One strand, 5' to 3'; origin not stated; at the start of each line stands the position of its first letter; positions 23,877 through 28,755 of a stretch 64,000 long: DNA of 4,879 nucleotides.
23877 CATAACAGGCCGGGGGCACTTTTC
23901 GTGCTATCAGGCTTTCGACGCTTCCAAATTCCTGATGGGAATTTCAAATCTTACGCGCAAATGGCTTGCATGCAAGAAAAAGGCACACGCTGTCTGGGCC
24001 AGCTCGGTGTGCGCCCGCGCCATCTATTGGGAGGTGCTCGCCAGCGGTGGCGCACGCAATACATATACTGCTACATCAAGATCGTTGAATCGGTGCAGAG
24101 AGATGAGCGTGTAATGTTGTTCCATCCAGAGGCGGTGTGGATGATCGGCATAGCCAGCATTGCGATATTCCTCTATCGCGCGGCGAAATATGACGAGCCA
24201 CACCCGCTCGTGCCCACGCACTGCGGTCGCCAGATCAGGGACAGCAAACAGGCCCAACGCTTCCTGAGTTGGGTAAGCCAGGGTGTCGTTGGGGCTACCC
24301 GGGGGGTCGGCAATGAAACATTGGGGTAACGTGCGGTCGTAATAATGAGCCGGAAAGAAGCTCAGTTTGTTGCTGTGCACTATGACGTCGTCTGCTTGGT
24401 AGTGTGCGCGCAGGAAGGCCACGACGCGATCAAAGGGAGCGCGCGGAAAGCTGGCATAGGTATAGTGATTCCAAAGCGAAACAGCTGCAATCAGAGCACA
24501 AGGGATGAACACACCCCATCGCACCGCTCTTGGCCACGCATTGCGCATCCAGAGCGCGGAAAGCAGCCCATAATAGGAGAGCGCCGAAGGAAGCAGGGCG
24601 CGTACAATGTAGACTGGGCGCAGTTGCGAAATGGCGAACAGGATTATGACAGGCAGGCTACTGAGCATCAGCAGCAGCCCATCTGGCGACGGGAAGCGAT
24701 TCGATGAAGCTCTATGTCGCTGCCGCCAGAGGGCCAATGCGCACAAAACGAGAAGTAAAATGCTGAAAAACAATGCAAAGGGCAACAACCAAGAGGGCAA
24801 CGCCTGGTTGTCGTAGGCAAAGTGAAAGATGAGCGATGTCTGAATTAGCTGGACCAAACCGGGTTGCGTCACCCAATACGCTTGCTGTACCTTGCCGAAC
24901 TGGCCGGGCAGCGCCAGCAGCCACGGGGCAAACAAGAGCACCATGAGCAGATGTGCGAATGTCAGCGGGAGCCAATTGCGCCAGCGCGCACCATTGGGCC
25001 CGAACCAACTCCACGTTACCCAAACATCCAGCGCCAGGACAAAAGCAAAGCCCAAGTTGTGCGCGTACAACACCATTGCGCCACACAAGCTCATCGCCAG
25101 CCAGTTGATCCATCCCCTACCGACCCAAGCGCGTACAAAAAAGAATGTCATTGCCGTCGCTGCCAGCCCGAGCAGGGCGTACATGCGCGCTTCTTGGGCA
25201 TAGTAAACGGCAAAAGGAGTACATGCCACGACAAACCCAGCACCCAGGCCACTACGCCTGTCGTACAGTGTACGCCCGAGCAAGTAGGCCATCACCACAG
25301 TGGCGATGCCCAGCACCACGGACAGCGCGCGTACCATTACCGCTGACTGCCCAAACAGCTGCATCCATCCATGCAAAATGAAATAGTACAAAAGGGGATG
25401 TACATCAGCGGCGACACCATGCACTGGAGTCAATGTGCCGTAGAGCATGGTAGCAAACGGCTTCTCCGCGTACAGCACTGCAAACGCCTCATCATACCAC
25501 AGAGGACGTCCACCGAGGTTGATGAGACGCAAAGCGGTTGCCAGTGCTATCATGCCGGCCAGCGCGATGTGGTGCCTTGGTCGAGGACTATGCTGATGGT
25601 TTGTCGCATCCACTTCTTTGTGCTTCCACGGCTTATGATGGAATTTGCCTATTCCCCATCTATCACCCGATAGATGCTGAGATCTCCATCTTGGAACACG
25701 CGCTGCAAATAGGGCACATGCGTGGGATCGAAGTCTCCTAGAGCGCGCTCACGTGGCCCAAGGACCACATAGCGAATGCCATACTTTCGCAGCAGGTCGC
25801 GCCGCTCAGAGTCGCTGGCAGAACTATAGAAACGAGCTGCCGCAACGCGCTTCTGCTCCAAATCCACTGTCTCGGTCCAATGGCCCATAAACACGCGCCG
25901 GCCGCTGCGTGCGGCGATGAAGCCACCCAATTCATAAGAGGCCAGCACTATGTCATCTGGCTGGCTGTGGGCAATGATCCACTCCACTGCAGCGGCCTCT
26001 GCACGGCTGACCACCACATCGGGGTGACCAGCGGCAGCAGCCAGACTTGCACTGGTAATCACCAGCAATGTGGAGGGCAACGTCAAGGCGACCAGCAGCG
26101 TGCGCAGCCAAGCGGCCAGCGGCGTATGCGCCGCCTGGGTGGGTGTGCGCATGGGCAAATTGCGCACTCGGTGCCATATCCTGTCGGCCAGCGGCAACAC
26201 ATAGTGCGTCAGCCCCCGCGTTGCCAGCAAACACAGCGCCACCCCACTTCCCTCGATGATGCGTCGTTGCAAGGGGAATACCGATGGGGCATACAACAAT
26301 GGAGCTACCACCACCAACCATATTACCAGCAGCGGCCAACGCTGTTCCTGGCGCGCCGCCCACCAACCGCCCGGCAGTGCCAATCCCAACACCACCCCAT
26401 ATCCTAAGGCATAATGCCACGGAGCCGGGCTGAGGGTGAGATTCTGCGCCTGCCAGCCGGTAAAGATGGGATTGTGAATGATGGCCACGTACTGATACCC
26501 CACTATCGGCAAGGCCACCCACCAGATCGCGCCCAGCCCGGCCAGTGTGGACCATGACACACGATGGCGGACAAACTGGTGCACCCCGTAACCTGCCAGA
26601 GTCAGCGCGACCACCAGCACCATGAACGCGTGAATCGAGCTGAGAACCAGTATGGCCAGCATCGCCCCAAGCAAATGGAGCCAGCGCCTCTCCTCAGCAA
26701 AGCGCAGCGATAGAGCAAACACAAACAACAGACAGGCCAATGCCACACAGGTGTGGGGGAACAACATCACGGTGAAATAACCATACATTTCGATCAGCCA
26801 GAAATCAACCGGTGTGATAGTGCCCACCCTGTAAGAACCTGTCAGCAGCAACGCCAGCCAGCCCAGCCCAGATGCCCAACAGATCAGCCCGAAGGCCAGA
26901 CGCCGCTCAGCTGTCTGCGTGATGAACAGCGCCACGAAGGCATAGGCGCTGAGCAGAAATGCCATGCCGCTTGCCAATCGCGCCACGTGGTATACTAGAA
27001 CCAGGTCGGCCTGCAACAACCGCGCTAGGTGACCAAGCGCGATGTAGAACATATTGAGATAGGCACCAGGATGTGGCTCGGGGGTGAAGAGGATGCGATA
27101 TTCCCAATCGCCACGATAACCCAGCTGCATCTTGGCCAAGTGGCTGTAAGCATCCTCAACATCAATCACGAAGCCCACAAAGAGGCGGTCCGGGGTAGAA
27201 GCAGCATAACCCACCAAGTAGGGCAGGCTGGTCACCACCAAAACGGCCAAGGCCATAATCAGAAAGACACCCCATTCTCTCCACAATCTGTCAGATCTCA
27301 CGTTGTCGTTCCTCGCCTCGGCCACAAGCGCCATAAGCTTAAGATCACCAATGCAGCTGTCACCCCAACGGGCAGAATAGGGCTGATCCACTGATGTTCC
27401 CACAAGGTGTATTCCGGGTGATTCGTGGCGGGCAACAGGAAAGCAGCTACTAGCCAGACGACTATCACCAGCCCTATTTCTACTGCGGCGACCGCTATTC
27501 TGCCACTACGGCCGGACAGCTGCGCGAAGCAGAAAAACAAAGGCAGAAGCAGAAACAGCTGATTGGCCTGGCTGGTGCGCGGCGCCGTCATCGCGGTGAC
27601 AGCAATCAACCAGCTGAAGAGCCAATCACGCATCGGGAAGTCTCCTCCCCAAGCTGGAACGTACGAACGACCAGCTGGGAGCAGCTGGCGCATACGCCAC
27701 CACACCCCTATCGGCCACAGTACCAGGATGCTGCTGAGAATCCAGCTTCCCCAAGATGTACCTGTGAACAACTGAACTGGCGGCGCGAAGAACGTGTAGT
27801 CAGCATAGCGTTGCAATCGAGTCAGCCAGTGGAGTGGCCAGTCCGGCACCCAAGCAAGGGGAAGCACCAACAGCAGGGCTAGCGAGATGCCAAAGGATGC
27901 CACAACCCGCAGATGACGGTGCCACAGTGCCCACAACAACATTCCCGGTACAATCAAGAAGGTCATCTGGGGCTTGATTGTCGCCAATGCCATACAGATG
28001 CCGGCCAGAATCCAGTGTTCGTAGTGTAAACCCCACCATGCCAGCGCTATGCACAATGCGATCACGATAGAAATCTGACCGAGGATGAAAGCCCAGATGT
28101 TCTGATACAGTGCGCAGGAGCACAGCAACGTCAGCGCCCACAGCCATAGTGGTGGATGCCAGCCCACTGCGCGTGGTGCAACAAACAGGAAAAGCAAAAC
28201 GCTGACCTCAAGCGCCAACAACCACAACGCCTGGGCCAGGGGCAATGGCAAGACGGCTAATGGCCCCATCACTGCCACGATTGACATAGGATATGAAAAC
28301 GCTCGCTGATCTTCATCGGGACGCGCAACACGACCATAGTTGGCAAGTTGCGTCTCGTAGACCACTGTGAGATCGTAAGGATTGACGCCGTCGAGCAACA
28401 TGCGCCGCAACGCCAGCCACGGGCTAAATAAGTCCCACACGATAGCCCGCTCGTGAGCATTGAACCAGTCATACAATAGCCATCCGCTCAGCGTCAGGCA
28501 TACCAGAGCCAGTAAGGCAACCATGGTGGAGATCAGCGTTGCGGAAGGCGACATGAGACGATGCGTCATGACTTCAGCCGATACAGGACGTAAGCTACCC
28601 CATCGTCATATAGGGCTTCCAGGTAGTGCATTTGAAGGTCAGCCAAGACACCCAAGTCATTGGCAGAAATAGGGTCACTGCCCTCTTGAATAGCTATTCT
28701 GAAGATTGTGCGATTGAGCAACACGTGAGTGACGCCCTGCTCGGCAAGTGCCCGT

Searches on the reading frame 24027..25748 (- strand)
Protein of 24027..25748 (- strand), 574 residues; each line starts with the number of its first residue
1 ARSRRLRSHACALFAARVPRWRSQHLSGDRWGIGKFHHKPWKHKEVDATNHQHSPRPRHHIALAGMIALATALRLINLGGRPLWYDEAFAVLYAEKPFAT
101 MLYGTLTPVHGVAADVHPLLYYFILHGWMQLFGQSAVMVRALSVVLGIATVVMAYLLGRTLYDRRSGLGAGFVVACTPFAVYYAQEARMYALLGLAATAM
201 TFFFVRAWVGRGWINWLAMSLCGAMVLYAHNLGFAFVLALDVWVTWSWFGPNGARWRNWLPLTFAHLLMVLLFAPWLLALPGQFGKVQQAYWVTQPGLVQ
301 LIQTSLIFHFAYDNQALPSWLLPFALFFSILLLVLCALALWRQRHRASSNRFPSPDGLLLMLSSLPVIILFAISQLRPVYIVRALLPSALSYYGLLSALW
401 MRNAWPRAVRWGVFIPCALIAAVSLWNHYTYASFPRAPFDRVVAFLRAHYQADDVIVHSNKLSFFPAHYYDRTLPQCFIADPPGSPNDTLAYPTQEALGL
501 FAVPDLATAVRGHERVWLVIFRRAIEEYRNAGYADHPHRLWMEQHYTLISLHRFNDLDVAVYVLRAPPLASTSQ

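Call 20: search_protein_families(library=pfam, proteins=[window:24027-25748:-], max_evalue=0.00001)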
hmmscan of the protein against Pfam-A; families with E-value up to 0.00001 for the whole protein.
window:24027-25748:- (574 aa): 1 family
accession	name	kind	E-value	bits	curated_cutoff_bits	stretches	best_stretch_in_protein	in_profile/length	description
PF13231.12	PMT_2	-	3.7e-11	43.9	26.1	1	117-277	2-158/160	Dolichyl-phosphate-mannose-protein mannosyltransferase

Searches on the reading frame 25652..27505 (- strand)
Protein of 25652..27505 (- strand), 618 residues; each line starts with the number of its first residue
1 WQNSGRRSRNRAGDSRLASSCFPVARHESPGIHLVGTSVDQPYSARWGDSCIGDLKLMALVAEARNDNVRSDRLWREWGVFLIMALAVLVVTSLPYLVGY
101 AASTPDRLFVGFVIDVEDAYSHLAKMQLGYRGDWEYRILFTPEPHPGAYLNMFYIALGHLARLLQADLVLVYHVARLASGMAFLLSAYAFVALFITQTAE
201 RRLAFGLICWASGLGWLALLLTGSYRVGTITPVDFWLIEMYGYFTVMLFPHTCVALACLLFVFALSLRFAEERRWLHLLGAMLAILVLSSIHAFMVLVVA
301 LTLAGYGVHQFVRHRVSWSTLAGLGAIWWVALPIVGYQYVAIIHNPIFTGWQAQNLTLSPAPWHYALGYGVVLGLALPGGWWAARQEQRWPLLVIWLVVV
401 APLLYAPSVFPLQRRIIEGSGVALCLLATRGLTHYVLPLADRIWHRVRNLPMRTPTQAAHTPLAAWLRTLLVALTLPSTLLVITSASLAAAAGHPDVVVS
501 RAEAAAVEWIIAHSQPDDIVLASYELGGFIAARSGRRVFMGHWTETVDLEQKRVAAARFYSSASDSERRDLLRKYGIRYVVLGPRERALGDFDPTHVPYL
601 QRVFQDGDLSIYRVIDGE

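Call 20: search_protein_families(library=pfam, proteins=[window:25652-27505:-], max_evalue=0.00001)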
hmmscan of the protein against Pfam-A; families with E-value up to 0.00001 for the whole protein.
window:25652-27505:- (618 aa): 1 family
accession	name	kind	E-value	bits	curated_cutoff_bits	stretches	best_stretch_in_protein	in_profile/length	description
PF20176.3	DUF6541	-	5.7e-06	25.3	29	0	141-614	151-644/646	Family of unknown function (DUF6541)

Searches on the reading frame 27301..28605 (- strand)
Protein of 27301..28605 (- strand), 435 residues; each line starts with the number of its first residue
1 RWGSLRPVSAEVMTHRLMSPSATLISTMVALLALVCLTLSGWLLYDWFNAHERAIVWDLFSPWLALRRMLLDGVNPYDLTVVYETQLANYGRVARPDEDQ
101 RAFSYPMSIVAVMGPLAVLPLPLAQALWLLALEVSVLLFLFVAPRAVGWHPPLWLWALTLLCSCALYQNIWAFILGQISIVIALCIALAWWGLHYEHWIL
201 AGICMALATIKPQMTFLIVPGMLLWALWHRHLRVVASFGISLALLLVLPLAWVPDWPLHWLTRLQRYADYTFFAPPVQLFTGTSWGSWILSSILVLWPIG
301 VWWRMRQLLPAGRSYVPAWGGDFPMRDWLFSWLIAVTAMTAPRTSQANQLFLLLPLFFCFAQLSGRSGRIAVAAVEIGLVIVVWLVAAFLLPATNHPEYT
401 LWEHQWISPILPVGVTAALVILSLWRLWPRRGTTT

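Call 21: search_protein_families(library=pfam, proteins=[window:27301-28605:-], max_evalue=0.00001)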
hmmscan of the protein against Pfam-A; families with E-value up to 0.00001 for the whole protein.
window:27301-28605:- (435 aa): 1 family
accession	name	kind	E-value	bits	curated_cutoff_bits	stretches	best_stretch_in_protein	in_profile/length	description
PF09594.16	GT87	-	2.7e-13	50.7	25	1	103-261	1-156/237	Glycosyltransferase family 87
